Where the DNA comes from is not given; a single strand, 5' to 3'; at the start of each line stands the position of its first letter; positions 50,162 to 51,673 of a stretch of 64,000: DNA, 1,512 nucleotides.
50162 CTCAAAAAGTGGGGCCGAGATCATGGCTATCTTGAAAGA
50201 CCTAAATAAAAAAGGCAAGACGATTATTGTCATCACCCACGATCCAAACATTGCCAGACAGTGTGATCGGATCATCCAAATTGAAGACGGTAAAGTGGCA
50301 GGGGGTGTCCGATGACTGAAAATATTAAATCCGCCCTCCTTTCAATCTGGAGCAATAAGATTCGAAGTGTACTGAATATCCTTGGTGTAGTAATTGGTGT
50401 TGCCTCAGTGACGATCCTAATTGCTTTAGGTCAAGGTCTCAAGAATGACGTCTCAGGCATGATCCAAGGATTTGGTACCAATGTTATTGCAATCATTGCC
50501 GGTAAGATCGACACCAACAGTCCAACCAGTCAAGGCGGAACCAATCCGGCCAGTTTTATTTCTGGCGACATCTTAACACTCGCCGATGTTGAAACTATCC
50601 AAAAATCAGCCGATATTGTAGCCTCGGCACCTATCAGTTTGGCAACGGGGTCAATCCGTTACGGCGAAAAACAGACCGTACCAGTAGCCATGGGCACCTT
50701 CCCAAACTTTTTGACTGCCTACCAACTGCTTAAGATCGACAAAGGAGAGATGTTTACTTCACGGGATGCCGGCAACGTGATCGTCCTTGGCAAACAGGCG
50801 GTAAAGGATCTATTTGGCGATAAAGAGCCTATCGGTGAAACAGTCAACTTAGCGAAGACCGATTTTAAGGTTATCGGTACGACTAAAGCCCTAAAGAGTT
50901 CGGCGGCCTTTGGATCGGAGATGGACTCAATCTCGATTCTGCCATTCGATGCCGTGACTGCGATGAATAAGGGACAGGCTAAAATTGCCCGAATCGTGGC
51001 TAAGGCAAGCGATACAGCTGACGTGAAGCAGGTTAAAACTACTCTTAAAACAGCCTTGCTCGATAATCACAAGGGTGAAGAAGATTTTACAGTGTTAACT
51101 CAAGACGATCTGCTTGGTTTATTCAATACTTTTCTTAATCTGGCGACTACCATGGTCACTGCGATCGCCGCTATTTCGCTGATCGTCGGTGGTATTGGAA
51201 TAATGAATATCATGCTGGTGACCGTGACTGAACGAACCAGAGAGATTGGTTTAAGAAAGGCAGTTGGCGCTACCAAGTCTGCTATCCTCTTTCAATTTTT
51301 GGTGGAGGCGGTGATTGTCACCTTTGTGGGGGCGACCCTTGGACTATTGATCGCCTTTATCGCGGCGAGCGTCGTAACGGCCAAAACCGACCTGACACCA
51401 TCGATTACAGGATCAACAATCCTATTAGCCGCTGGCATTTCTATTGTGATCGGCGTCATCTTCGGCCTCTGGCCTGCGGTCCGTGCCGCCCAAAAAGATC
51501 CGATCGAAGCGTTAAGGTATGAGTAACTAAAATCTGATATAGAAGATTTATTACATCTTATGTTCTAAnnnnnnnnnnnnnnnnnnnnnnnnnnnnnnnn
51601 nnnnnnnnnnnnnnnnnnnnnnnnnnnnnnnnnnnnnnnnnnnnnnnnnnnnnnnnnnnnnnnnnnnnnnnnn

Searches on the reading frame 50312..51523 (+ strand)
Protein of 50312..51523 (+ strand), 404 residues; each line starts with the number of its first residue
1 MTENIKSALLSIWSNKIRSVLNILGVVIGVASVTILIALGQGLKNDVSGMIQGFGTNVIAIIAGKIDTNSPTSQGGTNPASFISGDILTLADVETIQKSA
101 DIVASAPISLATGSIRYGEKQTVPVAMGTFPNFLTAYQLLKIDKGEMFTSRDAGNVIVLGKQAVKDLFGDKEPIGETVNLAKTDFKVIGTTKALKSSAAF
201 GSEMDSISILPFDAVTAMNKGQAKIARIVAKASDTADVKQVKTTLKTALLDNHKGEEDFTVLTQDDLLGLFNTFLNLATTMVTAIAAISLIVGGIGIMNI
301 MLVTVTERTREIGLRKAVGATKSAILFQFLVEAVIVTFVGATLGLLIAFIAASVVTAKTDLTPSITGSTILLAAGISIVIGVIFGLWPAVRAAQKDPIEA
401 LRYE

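Call 47: search_protein_families(library=ncbifam, proteins=[window:50312-51523:+], max_evalue=1e-10)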
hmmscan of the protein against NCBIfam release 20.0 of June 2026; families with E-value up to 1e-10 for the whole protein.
window:50312-51523:+ (404 aa): 4 families
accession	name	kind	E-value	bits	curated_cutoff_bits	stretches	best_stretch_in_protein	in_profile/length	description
NF007826.0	PRK10535.1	equivalog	4.8e-58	196.9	966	1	3-402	256-646/648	macrolide ABC transporter ATP-binding protein/permease MacB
TIGR03434.1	ADOP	subfamily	2.4e-32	112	622.3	1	131-404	534-803/803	ADOP family duplicated permease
NF038346.1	FtsX_actino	exception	1e-11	44.8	250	1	260-389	161-298/308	permease-like cell division protein FtsX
TIGR02212.1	lolCE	equivalog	6.9e-11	41.7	362.45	0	18-404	23-411/411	lipoprotein-releasing ABC transporter permease subunit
